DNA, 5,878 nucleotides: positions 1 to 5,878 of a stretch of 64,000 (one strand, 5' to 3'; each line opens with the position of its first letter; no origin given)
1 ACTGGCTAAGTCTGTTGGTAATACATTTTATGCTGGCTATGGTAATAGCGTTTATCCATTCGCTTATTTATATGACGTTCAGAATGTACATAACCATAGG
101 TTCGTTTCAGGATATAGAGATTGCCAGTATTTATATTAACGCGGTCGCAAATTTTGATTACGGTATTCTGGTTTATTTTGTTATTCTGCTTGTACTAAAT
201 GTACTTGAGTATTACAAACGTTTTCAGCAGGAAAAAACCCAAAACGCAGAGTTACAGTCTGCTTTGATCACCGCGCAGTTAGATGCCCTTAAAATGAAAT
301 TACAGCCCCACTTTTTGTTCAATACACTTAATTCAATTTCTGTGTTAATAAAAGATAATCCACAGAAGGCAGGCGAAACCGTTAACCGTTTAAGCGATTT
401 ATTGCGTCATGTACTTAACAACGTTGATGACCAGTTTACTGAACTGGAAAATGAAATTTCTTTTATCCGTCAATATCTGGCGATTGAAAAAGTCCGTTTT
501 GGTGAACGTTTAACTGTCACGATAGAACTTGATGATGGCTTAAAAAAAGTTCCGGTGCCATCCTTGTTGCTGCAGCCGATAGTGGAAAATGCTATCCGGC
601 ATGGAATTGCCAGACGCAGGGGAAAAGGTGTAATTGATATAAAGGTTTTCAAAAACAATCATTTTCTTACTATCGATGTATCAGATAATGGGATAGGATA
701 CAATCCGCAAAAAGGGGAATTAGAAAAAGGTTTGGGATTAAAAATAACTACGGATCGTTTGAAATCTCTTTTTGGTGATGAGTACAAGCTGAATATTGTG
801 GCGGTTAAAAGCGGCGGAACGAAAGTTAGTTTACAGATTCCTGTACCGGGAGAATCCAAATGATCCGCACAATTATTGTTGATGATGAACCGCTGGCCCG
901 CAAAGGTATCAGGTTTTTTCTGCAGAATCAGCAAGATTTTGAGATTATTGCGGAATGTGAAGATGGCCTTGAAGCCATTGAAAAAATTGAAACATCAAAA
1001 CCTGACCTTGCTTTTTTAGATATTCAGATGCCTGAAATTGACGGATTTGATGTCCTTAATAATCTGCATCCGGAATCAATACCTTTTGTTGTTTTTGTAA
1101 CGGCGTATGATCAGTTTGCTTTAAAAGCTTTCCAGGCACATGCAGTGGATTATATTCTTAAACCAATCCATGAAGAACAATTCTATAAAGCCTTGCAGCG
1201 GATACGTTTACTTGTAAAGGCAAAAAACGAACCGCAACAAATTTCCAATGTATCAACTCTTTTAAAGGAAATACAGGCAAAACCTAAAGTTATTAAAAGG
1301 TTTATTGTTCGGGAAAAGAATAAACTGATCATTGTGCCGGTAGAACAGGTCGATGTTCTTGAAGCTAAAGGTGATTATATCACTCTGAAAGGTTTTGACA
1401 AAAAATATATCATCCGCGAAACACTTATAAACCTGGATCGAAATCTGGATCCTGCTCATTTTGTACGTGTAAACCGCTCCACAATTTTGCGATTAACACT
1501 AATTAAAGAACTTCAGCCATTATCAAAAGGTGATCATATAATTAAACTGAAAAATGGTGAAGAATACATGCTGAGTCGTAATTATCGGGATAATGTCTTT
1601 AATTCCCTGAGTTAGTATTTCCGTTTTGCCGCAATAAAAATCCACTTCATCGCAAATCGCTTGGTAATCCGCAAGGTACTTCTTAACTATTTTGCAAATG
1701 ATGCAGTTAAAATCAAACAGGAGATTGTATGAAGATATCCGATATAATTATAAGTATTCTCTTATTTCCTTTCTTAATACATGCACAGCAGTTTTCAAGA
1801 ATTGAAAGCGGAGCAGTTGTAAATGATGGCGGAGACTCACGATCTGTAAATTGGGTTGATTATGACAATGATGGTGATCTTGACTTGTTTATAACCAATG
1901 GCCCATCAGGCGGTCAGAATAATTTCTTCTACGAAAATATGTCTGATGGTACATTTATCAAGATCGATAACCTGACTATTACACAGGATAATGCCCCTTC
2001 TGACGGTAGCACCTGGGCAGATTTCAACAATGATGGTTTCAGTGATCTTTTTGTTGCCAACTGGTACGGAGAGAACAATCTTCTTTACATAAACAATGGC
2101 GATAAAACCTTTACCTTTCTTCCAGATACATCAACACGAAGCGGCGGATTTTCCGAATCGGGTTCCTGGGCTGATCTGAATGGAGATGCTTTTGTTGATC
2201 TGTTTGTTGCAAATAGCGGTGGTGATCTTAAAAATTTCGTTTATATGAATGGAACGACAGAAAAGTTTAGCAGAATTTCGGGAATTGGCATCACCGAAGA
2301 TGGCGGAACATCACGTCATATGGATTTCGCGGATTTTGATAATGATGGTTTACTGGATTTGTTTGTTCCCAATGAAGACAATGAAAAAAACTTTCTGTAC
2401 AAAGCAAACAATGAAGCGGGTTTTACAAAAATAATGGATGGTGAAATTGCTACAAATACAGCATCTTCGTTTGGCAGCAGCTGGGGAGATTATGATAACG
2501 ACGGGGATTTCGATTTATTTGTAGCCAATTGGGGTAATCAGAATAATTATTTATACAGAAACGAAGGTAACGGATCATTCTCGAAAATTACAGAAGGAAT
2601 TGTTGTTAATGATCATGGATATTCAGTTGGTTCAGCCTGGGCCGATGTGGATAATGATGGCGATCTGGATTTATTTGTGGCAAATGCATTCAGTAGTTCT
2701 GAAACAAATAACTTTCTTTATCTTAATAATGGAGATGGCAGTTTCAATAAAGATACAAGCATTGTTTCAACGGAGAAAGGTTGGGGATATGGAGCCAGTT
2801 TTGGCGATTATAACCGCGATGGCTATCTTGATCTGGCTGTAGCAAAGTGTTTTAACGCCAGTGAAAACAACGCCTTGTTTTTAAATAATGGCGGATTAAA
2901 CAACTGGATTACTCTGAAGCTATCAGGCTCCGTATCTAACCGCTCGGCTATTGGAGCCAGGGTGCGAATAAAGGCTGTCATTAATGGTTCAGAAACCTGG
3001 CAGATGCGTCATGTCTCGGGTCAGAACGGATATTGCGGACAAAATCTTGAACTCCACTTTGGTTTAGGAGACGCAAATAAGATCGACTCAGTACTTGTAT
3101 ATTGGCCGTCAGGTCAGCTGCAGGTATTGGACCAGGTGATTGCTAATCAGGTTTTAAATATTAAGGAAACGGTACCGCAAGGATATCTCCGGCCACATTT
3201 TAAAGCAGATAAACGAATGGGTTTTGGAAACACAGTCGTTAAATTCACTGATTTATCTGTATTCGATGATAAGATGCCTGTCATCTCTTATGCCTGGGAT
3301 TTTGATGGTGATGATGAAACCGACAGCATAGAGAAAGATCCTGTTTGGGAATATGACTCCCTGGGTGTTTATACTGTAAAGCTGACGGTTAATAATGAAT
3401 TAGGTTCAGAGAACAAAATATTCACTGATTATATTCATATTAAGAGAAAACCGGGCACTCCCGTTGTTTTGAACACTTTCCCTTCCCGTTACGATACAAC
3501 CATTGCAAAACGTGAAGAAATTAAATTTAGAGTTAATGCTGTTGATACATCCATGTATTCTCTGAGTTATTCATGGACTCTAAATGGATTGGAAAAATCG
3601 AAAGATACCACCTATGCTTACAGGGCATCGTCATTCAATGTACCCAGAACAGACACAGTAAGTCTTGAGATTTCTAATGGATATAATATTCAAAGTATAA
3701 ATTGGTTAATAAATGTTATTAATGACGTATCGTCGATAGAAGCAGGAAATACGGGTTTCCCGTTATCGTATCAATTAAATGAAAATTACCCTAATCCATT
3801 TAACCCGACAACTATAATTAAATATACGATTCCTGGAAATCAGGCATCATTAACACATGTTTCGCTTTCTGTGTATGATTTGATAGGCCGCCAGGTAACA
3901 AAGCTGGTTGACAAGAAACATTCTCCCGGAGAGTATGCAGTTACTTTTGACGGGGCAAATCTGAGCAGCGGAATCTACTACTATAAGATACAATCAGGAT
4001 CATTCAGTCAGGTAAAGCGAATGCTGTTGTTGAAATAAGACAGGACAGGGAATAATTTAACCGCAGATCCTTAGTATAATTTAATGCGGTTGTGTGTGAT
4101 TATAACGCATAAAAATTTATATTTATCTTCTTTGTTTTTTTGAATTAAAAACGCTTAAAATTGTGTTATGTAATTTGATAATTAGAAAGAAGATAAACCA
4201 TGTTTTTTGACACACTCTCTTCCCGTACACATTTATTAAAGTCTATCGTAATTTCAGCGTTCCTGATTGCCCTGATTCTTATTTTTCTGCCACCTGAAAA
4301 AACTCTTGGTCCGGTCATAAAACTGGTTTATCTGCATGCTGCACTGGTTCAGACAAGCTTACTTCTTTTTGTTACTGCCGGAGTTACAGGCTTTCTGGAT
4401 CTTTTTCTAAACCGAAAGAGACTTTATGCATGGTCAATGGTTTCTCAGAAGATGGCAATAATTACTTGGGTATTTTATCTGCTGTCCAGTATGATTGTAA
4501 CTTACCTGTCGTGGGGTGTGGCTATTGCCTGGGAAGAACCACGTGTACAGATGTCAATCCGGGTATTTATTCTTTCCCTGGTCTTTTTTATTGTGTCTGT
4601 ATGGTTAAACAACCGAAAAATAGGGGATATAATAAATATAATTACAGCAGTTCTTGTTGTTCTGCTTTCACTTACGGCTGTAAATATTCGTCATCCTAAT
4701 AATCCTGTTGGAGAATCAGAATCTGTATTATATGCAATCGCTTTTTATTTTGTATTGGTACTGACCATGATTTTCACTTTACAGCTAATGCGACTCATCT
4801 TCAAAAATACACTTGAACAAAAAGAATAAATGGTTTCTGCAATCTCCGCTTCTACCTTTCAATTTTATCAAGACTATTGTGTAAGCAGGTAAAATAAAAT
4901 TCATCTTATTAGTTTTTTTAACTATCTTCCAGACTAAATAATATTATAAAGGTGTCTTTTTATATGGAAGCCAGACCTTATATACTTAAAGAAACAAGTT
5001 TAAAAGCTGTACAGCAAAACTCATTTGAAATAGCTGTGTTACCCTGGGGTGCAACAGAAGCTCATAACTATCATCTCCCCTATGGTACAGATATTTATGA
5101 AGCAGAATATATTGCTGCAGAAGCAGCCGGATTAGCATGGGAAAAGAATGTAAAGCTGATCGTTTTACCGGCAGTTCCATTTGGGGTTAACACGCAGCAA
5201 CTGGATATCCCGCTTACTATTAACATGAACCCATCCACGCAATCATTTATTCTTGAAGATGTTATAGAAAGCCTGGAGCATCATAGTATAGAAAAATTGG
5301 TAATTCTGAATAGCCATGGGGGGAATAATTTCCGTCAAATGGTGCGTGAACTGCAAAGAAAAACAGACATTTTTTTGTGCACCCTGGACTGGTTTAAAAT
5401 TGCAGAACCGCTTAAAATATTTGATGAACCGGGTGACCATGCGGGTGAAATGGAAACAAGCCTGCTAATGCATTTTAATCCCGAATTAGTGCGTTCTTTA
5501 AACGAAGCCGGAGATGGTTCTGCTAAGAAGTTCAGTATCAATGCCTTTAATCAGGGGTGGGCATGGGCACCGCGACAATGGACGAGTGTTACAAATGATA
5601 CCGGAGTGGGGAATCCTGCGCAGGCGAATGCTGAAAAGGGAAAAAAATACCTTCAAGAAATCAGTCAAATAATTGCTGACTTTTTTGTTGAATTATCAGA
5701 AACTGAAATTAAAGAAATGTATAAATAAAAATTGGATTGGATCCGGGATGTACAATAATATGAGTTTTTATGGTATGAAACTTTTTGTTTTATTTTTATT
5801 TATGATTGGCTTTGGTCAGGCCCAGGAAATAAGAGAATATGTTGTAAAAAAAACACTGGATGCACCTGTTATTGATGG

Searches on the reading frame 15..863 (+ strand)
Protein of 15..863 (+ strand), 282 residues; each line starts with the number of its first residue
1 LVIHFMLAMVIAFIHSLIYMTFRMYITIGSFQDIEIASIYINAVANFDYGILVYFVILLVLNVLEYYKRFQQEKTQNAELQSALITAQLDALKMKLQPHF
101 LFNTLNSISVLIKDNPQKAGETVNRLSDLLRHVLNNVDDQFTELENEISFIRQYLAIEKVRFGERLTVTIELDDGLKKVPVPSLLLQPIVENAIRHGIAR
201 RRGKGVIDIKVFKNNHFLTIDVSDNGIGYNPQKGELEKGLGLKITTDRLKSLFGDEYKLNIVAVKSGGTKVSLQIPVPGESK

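Call 56: search_protein_families(library=pfam, proteins=[window:15-863:+], max_evalue=0.00001)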
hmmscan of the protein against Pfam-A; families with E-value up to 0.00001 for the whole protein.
window:15-863:+ (282 aa): 2 families
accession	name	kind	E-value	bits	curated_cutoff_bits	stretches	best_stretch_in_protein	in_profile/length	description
PF06580.19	His_kinase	-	4.5e-27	94.5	25.2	1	87-166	1-81/81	Histidine kinase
PF02518.31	HATPase_c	-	1.3e-08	35.7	26.4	1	185-278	9-110/111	Histidine kinase-, DNA gyrase B-, and HSP90-like ATPase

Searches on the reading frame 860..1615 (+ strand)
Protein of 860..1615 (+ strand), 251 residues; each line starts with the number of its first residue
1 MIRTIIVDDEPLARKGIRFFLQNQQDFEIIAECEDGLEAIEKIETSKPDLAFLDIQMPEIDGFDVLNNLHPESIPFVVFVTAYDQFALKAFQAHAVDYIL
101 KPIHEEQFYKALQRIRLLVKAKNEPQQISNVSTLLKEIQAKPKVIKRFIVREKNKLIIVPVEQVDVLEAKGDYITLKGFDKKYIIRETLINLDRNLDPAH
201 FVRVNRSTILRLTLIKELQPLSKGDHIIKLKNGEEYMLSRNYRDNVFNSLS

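Call 56: search_protein_families(library=pfam, proteins=[window:860-1615:+], max_evalue=0.00001)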
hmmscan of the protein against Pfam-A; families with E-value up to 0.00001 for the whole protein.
window:860-1615:+ (251 aa): 2 families
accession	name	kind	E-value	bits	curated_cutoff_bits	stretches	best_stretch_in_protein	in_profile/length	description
PF00072.30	Response_reg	-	4.9e-27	94.7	30.2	1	5-112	2-110/111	Response regulator receiver domain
PF04397.21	LytTR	-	4.7e-18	65.6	22.6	1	155-248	2-95/98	LytTr DNA-binding domain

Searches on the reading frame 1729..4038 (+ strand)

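Call 48: search_protein_families(library=pfam, proteins=[window:1729-4038:+], max_evalue=0.00001)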
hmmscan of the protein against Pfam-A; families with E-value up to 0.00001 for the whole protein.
window:1729-4038:+ (769 aa): 6 families
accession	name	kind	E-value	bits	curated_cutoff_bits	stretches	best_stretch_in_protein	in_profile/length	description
PF13517.12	FG-GAP_3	-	5.3e-57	190.7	26.9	6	254-317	1-61/61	FG-GAP-like repeat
PF01839.29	FG-GAP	-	2e-19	69.5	22.1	0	352-372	1-21/37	FG-GAP repeat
PF07593.17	UnbV_ASPIC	-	2.5e-19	69.4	23.4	1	407-476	1-67/68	ASPIC and UnbV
PF18911.6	PKD_4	-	5.2e-11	42.9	27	1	501-569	17-83/85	PKD domain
PF18962.6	Por_Secre_tail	-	1.8e-09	38.2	27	1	687-765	2-73/75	Secretion system C-terminal sorting domain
PF00801.26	PKD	-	2.6e-07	31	23.5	0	500-563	13-74/80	PKD domain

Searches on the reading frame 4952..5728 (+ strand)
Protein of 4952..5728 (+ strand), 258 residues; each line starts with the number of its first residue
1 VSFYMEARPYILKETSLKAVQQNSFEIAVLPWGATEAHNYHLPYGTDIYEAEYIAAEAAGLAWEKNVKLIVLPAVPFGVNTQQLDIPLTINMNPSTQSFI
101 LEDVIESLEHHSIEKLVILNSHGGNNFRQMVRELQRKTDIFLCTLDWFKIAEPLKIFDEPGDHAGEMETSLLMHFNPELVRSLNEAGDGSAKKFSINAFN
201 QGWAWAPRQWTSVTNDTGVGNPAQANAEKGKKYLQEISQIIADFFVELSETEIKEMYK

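Call 56: search_protein_families(library=pfam, proteins=[window:4952-5728:+], max_evalue=0.00001)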
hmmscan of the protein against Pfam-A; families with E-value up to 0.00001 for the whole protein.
window:4952-5728:+ (258 aa): 1 family
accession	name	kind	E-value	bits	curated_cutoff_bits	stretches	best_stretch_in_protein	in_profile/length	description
PF02633.19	Creatininase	-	5.6e-58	196.6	31.3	1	19-244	10-237/238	Creatinine amidohydrolase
